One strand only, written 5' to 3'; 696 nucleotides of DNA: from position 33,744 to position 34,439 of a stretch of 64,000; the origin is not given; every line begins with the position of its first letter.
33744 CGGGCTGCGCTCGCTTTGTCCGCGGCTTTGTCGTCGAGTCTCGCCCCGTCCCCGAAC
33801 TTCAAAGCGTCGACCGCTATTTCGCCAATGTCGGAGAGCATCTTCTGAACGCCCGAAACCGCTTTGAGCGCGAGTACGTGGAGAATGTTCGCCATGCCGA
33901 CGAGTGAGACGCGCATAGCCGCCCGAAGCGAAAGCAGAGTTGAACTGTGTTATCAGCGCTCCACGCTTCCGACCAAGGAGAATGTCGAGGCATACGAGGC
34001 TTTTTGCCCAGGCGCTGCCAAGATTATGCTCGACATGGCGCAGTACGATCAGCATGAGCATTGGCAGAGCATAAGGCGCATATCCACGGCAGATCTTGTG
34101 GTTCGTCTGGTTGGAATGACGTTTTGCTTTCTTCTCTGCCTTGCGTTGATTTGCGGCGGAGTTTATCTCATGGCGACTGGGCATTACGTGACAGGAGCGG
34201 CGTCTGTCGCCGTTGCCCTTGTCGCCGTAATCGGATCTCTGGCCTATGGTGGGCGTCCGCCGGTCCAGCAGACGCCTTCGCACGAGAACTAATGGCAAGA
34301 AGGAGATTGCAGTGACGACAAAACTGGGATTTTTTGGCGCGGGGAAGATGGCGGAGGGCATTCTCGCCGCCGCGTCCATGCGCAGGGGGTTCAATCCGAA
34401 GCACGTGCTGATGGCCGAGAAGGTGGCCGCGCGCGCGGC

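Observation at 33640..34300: Low-GC two-gene cassette: a 67-aa protein translationally coupled to a DUF2335-like membrane protein, with its own conserved promoter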

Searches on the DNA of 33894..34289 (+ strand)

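Call 116: search_dna_similar(query=L117:3650-4340:+, collection=ecoli_genomes, mode=near, max_rows=12, rows=spread)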
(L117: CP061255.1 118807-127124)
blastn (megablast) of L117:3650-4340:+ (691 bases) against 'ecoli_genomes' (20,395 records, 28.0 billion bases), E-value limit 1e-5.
Records with a match: 211; places in all: 218; records where one place covers at least 80% of the query: 210.
Genomes with a match: 211 of 5426; with a place that covers at least 80% of the query: 210. Places per genome that has any: lowest 1, median 1, highest 2. On chromosomes: 217 places; on plasmids: 1.
Best place of each record, by identity: >=99% 187; 95-99% 4; 90-95% 17; 80-90% 3.
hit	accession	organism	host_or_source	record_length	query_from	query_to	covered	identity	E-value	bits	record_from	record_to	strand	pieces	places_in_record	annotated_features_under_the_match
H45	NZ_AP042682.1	Escherichia coli strain OkiPb01713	bovine feces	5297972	1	691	100%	100.0%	0e+0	1277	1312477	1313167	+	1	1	DUF2335 domain-containing protein | hypothetical protein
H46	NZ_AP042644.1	Escherichia coli strain OkiPb01707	bovine feces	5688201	1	691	100%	99.9%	0e+0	1271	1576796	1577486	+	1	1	DUF2335 domain-containing protein | hypothetical protein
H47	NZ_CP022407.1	Escherichia coli O121:H19 strain 16-9255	Flour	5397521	1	691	100%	99.7%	0e+0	1266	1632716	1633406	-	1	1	DUF2335 domain-containing protein | hypothetical protein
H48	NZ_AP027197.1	Escherichia coli strain 02E060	Homo sapiens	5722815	1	691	100%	99.7%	0e+0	1266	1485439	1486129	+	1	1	DUF2335 domain-containing protein | hypothetical protein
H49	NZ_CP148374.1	Escherichia coli strain Z1323HEC0108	Homo sapiens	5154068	1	691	100%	99.7%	0e+0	1266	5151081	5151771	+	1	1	DUF2335 domain-containing protein | hypothetical protein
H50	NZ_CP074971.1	Escherichia coli strain 13081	Homo sapiens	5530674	1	691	100%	99.7%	0e+0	1266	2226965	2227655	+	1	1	DUF2335 domain-containing protein | hypothetical protein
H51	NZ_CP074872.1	Escherichia coli strain 2011C_4247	Homo sapiens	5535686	1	691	100%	99.7%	0e+0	1266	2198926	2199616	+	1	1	DUF2335 domain-containing protein | hypothetical protein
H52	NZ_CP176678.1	Escherichia coli O121 strain GTVSS-020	all-purpose wheat flour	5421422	1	691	100%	99.7%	0e+0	1266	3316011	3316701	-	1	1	DUF2335 domain-containing protein | hypothetical protein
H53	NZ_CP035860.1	Escherichia coli strain TD225-C4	Homo sapiens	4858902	1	691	100%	99.6%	0e+0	1260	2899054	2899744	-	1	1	DUF2335 domain-containing protein | hypothetical protein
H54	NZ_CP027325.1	Escherichia coli strain 2013C-4830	Homo sapiens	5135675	1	691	100%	99.4%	0e+0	1254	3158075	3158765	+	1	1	DUF2335 domain-containing protein | hypothetical protein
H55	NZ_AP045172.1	Escherichia coli strain JNEC-KY176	Homo sapiens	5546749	1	691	100%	94.5%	0e+0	1066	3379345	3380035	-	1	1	DUF2335 domain-containing protein | hypothetical protein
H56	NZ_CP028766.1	Escherichia coli strain A8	mice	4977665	1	230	33%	93.0%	6e-89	337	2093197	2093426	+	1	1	hypothetical protein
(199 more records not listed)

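Call 118: get_annotated_region(hit=H47, flank=6000)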
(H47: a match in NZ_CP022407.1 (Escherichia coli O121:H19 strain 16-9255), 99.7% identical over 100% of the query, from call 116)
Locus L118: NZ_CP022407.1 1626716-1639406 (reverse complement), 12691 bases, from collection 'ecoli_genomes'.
description: Escherichia coli O121:H19 strain 16-9255 chromosome, complete genome
organism: Escherichia coli O121:H19 strain 16-9255 (NCBI taxid 991915)
replicon: chromosome; assembly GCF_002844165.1
host: -; source: Flour; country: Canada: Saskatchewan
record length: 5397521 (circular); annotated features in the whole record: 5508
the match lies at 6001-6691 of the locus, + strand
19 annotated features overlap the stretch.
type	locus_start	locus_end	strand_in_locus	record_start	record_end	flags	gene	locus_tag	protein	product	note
CDS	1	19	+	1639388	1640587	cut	lolC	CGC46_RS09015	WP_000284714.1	lipoprotein-releasing ABC transporter permease subunit LolC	-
CDS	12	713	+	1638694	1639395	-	lolD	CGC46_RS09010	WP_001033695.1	lipoprotein-releasing ABC transporter ATP-binding protein LolD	-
CDS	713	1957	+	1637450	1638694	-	lolE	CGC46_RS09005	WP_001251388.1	lipoprotein-releasing ABC transporter permease subunit LolE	-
CDS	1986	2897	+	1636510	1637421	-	nagK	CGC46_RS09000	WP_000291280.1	N-acetylglucosamine kinase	-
CDS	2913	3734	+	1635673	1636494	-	cobB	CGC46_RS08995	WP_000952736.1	Sir2 family NAD+-dependent deacetylase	-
CDS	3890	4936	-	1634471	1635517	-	potD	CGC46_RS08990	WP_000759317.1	spermidine/putrescine ABC transporter substrate-binding protein PotD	-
CDS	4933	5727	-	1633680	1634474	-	potC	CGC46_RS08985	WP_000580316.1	spermidine/putrescine ABC transporter permease PotC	-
CDS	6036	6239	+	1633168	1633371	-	-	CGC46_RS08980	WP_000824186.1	hypothetical protein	-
CDS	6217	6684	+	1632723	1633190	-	-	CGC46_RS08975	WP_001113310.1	DUF2335 domain-containing protein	-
CDS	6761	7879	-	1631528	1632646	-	-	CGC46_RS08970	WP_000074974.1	phage integrase Arm DNA-binding domain-containing protein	-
CDS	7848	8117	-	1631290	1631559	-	-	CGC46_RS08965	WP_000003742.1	excisionase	-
CDS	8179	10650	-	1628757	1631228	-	-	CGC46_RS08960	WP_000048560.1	exonuclease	-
CDS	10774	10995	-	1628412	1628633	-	kil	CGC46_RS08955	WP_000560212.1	cell division protein FtsZ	Rac prophage Kil protein; Kil overexpression leads to morphological defects and inhibits cell division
CDS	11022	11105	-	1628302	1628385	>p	-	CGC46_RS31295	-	cell division inhibition protein DicB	incomplete; partial in the middle of a contig; missing C-terminus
CDS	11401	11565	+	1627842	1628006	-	-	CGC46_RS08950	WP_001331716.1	hypothetical protein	-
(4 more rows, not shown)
